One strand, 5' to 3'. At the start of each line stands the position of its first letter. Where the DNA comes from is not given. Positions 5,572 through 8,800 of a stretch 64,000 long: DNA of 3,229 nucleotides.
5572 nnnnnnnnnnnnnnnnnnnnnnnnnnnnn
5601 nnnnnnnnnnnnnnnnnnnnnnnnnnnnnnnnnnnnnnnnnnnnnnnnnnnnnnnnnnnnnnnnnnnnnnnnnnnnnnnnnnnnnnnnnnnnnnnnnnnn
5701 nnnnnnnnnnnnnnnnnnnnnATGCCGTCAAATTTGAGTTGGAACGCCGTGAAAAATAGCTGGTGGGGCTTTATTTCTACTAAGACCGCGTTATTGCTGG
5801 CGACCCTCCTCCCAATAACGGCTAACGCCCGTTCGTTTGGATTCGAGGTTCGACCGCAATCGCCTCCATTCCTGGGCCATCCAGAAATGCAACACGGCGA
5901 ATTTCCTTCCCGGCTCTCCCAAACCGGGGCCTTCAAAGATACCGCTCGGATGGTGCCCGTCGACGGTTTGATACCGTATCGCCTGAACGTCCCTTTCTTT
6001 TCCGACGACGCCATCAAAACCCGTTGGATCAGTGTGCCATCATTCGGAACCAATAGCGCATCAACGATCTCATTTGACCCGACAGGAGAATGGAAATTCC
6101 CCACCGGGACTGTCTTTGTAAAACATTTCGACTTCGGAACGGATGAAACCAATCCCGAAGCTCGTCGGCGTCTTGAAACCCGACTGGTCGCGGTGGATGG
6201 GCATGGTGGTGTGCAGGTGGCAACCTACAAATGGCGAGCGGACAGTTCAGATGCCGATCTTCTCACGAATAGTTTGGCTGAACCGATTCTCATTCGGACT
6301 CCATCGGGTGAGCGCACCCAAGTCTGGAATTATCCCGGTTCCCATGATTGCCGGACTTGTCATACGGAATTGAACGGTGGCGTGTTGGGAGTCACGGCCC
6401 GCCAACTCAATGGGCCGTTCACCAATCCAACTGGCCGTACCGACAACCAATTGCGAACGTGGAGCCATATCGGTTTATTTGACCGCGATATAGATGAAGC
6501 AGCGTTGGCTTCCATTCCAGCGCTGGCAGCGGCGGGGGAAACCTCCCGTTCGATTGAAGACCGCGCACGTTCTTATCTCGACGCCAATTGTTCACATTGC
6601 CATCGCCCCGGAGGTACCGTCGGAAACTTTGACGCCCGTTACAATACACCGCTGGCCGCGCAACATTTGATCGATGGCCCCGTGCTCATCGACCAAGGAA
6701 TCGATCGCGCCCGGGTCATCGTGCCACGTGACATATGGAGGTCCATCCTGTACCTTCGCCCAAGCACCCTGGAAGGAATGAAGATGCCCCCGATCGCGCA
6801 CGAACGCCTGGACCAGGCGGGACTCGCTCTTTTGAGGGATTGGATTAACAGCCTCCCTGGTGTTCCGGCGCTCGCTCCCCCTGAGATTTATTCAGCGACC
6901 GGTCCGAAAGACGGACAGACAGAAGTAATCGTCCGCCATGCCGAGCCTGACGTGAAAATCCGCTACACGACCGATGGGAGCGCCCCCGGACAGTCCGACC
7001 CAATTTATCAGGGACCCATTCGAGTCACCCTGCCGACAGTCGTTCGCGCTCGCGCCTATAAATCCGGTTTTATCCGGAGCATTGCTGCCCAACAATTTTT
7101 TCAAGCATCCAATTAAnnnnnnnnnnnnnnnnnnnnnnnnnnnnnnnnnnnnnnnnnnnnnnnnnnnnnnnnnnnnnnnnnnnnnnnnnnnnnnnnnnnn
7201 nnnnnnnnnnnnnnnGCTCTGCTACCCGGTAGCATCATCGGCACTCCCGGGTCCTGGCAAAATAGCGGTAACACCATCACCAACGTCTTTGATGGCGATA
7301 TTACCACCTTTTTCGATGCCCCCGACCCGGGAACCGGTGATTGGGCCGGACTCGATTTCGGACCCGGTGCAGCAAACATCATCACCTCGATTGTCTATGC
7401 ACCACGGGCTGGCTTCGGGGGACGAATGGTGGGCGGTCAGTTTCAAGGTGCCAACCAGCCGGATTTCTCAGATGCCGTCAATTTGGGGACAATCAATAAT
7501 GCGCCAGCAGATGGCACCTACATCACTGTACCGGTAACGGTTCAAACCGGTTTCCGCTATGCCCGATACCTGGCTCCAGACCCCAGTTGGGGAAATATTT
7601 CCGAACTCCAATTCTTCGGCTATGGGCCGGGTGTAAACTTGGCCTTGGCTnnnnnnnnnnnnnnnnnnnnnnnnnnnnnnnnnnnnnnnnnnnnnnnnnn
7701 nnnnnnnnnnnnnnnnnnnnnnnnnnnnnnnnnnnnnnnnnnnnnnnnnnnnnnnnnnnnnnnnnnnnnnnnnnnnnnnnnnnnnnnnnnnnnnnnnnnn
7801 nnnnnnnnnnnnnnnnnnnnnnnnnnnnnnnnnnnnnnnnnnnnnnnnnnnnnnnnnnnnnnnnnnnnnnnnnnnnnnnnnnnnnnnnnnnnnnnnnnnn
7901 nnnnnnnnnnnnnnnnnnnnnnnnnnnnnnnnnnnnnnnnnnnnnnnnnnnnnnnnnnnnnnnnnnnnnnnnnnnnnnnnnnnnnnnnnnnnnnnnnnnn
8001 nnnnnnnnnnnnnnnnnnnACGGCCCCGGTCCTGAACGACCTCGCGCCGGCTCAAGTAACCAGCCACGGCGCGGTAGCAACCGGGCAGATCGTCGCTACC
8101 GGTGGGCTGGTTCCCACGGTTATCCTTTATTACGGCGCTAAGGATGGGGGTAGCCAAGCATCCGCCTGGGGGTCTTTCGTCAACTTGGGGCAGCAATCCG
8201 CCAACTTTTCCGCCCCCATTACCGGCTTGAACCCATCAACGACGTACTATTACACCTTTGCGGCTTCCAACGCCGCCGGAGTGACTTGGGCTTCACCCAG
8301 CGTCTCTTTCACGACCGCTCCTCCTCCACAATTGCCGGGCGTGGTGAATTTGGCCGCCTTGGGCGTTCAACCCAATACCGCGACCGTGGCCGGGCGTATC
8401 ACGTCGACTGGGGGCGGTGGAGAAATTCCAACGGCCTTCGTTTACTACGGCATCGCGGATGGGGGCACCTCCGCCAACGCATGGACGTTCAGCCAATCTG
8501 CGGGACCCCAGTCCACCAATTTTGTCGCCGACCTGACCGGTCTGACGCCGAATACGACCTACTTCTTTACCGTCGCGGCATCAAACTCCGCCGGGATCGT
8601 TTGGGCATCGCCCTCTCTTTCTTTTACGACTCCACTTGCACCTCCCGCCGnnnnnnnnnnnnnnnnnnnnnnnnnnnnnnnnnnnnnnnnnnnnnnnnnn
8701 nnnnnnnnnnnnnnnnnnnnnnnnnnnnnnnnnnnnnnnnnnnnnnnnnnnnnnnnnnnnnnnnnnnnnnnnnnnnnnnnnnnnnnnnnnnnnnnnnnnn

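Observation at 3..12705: Operon of paralogous mega-proteins fusing carbohydrate-binding modules, a PQQ-like beta-propeller and a dihaem cytochrome c domain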

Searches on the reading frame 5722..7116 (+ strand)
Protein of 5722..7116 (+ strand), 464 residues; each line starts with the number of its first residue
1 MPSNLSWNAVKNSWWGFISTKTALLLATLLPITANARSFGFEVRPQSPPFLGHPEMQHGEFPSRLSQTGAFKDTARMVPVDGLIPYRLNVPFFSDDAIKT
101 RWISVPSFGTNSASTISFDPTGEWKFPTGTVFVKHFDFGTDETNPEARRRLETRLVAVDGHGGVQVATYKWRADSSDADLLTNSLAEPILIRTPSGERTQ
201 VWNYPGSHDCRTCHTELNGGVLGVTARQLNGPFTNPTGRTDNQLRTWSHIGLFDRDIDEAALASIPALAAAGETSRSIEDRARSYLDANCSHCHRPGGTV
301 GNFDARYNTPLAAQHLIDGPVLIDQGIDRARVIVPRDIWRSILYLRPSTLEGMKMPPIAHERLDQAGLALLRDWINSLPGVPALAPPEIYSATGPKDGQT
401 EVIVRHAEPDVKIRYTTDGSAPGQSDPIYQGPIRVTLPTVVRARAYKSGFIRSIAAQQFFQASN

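Call 31: find_homologous_proteins(query=window:5722-7116:+)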
Query window:5722-7116:+ (464 aa): 3273 proteins with E <= 0.001 among 8000 candidates; the best 120 are listed.
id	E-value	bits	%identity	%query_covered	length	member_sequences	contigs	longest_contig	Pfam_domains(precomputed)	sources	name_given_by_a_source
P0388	4.2e-280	947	100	88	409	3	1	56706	PF13287.13,PF13290.14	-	-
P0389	4.9e-257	871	84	98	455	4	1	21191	PF13287.13,PF13290.14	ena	-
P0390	1.1e-244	830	81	95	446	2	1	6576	PF13287.13,PF13290.14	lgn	-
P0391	6.0e-210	716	70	92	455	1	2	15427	PF13287.13,PF13290.14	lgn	-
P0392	2.3e-207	707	66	98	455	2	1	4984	PF13287.13,PF13290.14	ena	-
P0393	2.2e-206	704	68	95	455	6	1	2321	PF13287.13,PF13290.14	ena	-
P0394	5.2e-206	703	69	92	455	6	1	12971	PF13287.13,PF13290.14,PF13442.12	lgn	-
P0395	4.0e-193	660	67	92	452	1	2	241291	PF13287.13,PF13290.14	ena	-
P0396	1.8e-190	652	66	93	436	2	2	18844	PF13287.13,PF13290.14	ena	-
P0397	1.7e-183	629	65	88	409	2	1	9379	PF13287.13,PF13290.14,PF13442.12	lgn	-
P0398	7.7e-172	590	60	91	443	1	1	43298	PF13287.13,PF13290.14,PF13442.12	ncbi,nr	ncbi:MAG TPA: chitobiase/beta-hexosaminidase C-terminal domain-containing protein [Candidatus Limnoc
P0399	1.5e-170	586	60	92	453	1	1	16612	PF13287.13,PF13290.14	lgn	-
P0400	1.4e-166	573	59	90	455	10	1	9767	PF13287.13,PF13290.14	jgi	jgi:uncharacterized repeat protein (TIGR03806 family)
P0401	1.0e-165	570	58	93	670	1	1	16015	PF13287.13,PF13290.14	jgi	jgi:uncharacterized repeat protein (TIGR03806 family)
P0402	1.8e-165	569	59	91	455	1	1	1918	PF13287.13,PF13290.14,PF13442.12,PF00034.27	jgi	jgi:uncharacterized repeat protein (TIGR03806 family)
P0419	5.5e-160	551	57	94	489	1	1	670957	PF13287.13,PF13290.14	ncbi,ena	-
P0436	9.9e-159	547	56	95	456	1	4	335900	PF13287.13,PF13290.14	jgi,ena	jgi:uncharacterized repeat protein (TIGR03806 family)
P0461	3.4e-157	542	57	92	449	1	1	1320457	PF13287.13,PF13290.14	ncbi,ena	-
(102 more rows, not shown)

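Call 45: predict_structure(alignment_id=A2)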
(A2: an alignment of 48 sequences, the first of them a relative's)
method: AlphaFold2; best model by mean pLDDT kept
length: 409 residues; sequences in the alignment: 48
mean_pLDDT: 87.5   pTM: 0.86
mean pLDDT of the five models: 87.5, 85.4, 84.8, 84.6, 84.2
residues with pLDDT >= 90: 249; 70-90: 125; 50-70: 22; < 50: 13
segments of 3 or more residues with pLDDT < 50: 241-244, 298-303
pLDDT, mean of each block of 10 residues (from residue 1): 75 96 94 89 92 67 89 93 92 94 86 94 92 92 89 77 78 92 91 91 87 93 96 76 63 90 83 89 92 66 67 95 96 86 90 96 93 94 95 95 83
secondary structure, 60 per line:
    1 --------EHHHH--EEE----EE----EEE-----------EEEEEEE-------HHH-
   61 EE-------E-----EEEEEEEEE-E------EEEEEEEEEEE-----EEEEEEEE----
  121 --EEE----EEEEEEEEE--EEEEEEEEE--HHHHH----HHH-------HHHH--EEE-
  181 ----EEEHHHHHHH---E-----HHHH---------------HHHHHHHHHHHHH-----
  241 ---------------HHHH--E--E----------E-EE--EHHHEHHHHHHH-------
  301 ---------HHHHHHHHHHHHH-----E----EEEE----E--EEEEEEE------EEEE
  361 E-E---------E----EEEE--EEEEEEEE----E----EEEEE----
elements in order: H10-13 E16-18 E29-31 E43-49 E76-84 E93-103 E109-116 E123-125 E130-138 E141-149 H152-156 H171-174 E177-179 E185-187 H188-194 H204-207 H223-235 H256-259 H287-293 H310-322 E333-336 E344-350 E357-361 E378-381 E384-391 E401-405

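Call 47: fold_search(model_id=the predicted structure, library=pdb)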
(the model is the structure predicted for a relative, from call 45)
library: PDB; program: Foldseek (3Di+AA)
matches with E <= 10: 776; with E <= 0.001: 0
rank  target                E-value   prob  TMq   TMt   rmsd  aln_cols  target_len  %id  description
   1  8ayr_A                1.8e-03  1.00  0.16  0.10   3.3        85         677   32  Sialidases and Fucosidases of Akkermansia muciniphila are key for rapid growth on colonic mucin and nutrient sharing a (released 2023-03-01)
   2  8ayr_B                6.9e-03  1.00  0.16  0.10   3.2        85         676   32  Sialidases and Fucosidases of Akkermansia muciniphila are key for rapid growth on colonic mucin and nutrient sharing a (released 2023-03-01)
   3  4ono_A                2.7e-02  0.10  0.12  0.13  25.0       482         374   11  CD1c in complex with PM (phosphomycoketide) (released 2014-10-08)
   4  6q63_A                4.2e-02  1.00  0.18  0.10   5.9        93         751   18  BT0459 (released 2019-05-08)
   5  6nmy_D                4.2e-02  0.87  0.13  0.22   5.8       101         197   16  A Cytokine-receptor complex (released 2020-01-22)
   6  2gys_B                5.3e-02  0.08  0.12  0.12  25.4       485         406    8  2.7 A structure of the extracellular domains of the human beta common receptor involved in IL-3, IL-5, and GM-CSF sign (released 2006-06-20)
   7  5j67_B                6.6e-02  0.06  0.13  0.10  25.7       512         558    8  Structure of Astrotactin-2, a conserved vertebrate-specific and perforin-like membrane protein involved in neuronal de (released 2016-05-25)
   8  5zhg                  7.0e-02  0.15  0.10  0.20  16.5       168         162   10  Human group C rotavirus VP8*s recognize type A histo-blood group antigens as ligands (released 2018-04-11)
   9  9flu_A                7.4e-02  0.23  0.16  0.20  22.3       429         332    9  CryoEM structure of the fragment-1 (3402-3733) in the grappling hook protein A (GhpA) in the bacterium Aureispira sp.  (released 2024-10-16)
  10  2yn3_C                9.2e-02  0.10  0.14  0.19  22.7       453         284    9  Structural insight into the giant calcium-binding adhesin SiiE: implications for the adhesion of Salmonella enterica t (released 2013-04-03)
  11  6nmy_B                9.7e-02  0.72  0.13  0.22   6.0       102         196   16  A Cytokine-receptor complex (released 2020-01-22)
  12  8y31_E                1.1e-01  0.97  0.15  0.48   5.3       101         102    9  The crystal structure of the QX006N-Fab/IFNAR1-SD123 complex (released 2024-12-04)
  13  2yn5_B                1.1e-01  0.09  0.14  0.19  23.0       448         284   10  Structural insight into the giant calcium-binding adhesin SiiE: implications for the adhesion of Salmonella enterica t (released 2013-04-03)
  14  1k85_MODEL_1_A        1.2e-01  0.99  0.15  0.55   4.0        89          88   10  Solution structure of the fibronectin type III domain from Bacillus circulans WL-12 Chitinase A1. (released 2002-12-18)
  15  6fg9_A                1.2e-01  0.10  0.16  0.08  25.9       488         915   10  Mouse SORCS2 ectodomain (sortilin related VPS10 domain containing receptor 2) (released 2018-08-01)
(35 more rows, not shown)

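Call 48: find_encoding_contigs(protein=P0419, flank=10000, max_places=2)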
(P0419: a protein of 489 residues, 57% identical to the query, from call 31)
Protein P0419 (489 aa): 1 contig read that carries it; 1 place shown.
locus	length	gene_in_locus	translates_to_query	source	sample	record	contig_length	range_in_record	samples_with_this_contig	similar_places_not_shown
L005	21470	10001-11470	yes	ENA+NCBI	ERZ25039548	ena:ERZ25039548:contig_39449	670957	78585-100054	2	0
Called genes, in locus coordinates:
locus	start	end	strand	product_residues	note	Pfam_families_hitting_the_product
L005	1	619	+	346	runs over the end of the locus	-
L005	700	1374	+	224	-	PF00072:Response_reg, PF00486:Trans_reg_C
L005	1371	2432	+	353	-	PF00672:HAMP, PF00512:HisKA, PF02518:HATPase_c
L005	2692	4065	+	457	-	PF02321:OEP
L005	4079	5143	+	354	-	-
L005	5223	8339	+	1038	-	PF00873:ACR_tran, PF03176:MMPL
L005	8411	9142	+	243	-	PF12773:DZR, PF13248:Zn_ribbon_3 (weak), PF13453:Zn_ribbon_TFIIB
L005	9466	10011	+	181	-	-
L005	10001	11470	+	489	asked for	PF13287:Fn3_assoc, PF13290:CHB_HEX_C_1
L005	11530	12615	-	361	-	PF13360:PQQ_2 (faint), PF21783:YNCE (faint), PF23414:Beta-prop_EML_2 (faint), PF02239:Cytochrom_D1 (faint), PF22494:choice_anch_I (weak), PF25174:Beta-prop_THOC3, PF26550:Tricorn_2nd (weak), PF10282:Lactonase (weak), +6 more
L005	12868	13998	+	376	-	PF13290:CHB_HEX_C_1, PF13287:Fn3_assoc (weak)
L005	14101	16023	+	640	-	PF13435:Cytochrome_C554 (faint), PF14522:Cytochrome_C7 (faint), PF09699:Paired_CXXCH_1 (weak)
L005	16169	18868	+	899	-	PF11369:DUF3160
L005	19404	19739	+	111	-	PF03551:PadR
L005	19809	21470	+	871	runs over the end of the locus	PF12704:MacB_PCD, PF02687:FtsX, PF12704:MacB_PCD, PF02687:FtsX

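Call 50: find_encoding_contigs(protein=P0461, flank=10000, max_places=2)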
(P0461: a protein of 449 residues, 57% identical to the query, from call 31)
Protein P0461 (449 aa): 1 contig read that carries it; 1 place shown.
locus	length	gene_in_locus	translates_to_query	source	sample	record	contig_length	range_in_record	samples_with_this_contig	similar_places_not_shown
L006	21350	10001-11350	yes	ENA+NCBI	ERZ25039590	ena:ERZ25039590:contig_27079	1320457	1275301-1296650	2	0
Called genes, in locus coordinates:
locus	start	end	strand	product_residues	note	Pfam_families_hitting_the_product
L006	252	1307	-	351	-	PF01548:DEDD_Tnp_IS110, PF02371:Transposase_20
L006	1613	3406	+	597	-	PF17389:Bac_rhamnosid6H, PF17390:Bac_rhamnosid_C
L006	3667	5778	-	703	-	PF01183:Glyco_hydro_25, PF07679:I-set, PF13895:Ig_2 (weak), PF13927:Ig_3, PF07679:I-set, PF13927:Ig_3, PF07679:I-set (weak), PF13927:Ig_3, +2 more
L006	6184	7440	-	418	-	PF00047:ig (faint), PF06832:BiPBP_C (faint), PF07679:I-set, PF13927:Ig_3, PF07679:I-set (weak), PF13927:Ig_3 (weak), PF07679:I-set (weak), PF13927:Ig_3, +2 more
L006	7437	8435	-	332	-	PF01183:Glyco_hydro_25, PF07679:I-set, PF13895:Ig_2, PF13927:Ig_3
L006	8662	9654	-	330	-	PF02625:XdhC_CoxI, PF13478:XdhC_C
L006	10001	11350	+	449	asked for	PF13290:CHB_HEX_C_1, PF13287:Fn3_assoc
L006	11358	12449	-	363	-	-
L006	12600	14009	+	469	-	PF01704:UDPGP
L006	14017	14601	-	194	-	-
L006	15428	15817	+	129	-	-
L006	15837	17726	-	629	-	PF00890:FAD_binding_2 (weak), PF01134:GIDA (faint), PF01266:DAO (weak), PF07992:Pyr_redox_2 (weak), PF12831:FAD_oxidored, PF13450:NAD_binding_8 (weak)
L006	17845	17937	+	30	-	-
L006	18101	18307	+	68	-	-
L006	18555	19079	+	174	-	-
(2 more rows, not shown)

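Call 51: find_encoding_contigs(protein=P0436, flank=10000, max_places=2)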
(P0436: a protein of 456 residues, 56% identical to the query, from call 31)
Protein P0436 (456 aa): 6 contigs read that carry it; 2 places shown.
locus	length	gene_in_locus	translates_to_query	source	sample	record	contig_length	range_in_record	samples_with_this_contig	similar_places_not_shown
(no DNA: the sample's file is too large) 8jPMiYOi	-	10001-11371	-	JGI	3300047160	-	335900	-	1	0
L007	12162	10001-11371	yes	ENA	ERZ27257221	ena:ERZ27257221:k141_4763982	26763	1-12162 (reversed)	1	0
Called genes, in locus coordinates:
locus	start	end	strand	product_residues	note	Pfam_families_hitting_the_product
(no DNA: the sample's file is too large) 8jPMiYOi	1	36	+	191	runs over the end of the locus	PF07963:N_methyl (faint)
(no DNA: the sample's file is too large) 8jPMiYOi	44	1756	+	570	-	PF23981:DUF7305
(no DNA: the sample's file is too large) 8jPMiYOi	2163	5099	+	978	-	PF17963:Big_9 (faint), PF18911:PKD_4, PF22352:K319L-like_PKD (weak), PF19077:Big_13 (faint), PF02494:HYR (weak), PF27332:TP_0781 (faint)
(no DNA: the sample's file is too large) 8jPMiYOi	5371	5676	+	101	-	-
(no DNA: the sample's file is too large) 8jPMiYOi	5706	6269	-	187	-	PF00072:Response_reg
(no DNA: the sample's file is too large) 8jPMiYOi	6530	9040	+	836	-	PF00069:Pkinase, PF01636:APH (faint), PF03109:ABC1, PF07714:PK_Tyr_Ser-Thr, PF07719:TPR_2 (faint), PF13428:TPR_14 (faint), PF13432:TPR_16 (faint), PF14559:TPR_19 (weak), +4 more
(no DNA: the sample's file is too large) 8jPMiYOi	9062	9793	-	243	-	PF00561:Abhydrolase_1, PF12146:Hydrolase_4, PF12697:Abhydrolase_6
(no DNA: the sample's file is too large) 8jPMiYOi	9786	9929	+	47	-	-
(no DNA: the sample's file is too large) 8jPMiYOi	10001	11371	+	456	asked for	PF13290:CHB_HEX_C_1, PF13287:Fn3_assoc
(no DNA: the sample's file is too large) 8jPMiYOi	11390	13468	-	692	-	PF01841:Transglut_core, PF13559:DUF4129 (weak)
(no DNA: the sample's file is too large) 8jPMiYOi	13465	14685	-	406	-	PF01882:DUF58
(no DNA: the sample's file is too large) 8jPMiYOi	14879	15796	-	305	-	PF05496:RuvB_N (faint), PF00004:AAA, PF07726:AAA_3, PF07728:AAA_5, PF17863:AAA_lid_2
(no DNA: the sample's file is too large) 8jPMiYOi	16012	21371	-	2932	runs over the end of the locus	PF00801:PKD, PF18911:PKD_4, PF00801:PKD (weak), PF13927:Ig_3 (weak), PF13385:Laminin_G_3, PF13517:FG-GAP_3, PF17892:Cadherin_5, PF17963:Big_9, +2 more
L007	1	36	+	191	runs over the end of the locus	PF07963:N_methyl (faint)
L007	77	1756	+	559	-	PF23981:DUF7305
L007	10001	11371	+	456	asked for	PF13290:CHB_HEX_C_1, PF13287:Fn3_assoc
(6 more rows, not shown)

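Call 86: search_solved_structures(query=A2, max_evalue=10, show_alignments=3)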
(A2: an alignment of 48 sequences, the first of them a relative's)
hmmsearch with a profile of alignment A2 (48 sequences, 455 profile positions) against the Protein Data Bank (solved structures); distinct sequences matched with E-value up to 10: 5.
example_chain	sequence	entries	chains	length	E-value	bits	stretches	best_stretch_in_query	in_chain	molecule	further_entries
8ayr_A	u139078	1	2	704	1.7e-05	26.8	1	380-449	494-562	Coagulation factor 5/8 type domain protein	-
6q63_A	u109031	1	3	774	0.00077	21.4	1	388-440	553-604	Beta-hexosaminidase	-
11xu_G1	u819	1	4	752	0.18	13.6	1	378-453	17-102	Double zinc ribbon and ankyrin repeat-containing protein 1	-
1l4i_A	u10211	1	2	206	0.62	11.8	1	337-388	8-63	SfaE PROTEIN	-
1dii_C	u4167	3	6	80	2.1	10.1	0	345-373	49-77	P-CRESOL METHYLHYDROXYLASE | 4-cresol dehydrogenase [hydroxylating] cytochrome c subunit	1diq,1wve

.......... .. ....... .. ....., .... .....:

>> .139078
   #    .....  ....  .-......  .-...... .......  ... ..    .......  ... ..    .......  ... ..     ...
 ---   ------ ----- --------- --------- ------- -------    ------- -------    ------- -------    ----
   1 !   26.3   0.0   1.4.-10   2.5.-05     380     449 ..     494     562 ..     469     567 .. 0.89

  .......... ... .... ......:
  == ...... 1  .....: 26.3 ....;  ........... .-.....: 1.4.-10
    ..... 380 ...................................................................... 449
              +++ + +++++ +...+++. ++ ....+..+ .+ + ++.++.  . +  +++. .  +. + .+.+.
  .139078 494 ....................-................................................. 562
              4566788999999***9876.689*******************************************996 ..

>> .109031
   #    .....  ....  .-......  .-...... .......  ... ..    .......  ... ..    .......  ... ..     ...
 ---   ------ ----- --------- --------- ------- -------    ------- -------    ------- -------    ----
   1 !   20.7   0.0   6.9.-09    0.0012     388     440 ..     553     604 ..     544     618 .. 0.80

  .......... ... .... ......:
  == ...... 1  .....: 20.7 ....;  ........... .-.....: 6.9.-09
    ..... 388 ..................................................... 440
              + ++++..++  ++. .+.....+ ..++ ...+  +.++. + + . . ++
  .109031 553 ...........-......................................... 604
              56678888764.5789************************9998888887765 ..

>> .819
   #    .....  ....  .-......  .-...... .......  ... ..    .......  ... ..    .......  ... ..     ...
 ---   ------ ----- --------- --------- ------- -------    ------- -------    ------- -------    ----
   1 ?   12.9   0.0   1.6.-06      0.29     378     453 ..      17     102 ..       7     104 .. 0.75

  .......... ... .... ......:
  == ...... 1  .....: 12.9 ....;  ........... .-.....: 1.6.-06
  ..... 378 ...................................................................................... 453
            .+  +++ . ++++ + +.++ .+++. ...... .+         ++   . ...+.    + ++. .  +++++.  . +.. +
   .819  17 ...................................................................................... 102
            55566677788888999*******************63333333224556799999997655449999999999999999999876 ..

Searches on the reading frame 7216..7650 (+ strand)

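Call 56: search_protein_families(library=pfam, proteins=[window:7216-7650:+], max_evalue=1)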
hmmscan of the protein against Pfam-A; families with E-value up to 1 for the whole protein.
window:7216-7650:+ (145 aa): 1 family
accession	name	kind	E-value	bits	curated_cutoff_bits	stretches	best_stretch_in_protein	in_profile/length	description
PF00754.31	F5_F8_type_C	-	0.00021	21.9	28.2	1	14-130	6-126/127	F5/8 type C domain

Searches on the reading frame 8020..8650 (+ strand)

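Call 56: search_protein_families(library=pfam, proteins=[window:8020-8650:+], max_evalue=1)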
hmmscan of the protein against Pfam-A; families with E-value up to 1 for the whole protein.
window:8020-8650:+ (210 aa): 9 families
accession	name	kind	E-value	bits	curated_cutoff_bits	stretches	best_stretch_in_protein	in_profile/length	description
PF16656.11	Pur_ac_phosph_N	-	6.1e-18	65.6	30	2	138-204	27-93/93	Purple acid Phosphatase, N-terminal domain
PF25059.1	FN3_DSCAM-DSCAML_C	-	7.9e-09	36.2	39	2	151-196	31-73/89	DSCAM/DSCAML C-terminal Fn3-like domain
PF00041.27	fn3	-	2e-08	34.8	25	2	161-198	47-79/84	Fibronectin type III domain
PF16655.11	PhoD_N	-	2.7e-05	25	30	1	57-85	53-81/90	PhoD-like phosphatase, N-terminal domain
PF25788.1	Ig_Rha78A_N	-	0.00044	20.9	27.4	0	45-100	46-102/105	Rha78A-like, N-terminal immunoglobulin domain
PF10179.15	NDNF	-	0.028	14.9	27.3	0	171-190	92-111/127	Neuron-derived neurotrophic factor, first Fn(III) domain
PF17425.8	Arylsulfotran_N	-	0.063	13.8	24.2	0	171-204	55-87/88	Arylsulfotransferase Ig-like domain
PF24489.1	Ig_J_second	-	0.11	13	27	0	162-192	52-82/105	Tip attachment protein J second Ig-like domain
PF13205.12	Big_5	-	0.24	12.6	23.6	0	55-99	59-105/105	Bacterial Ig-like domain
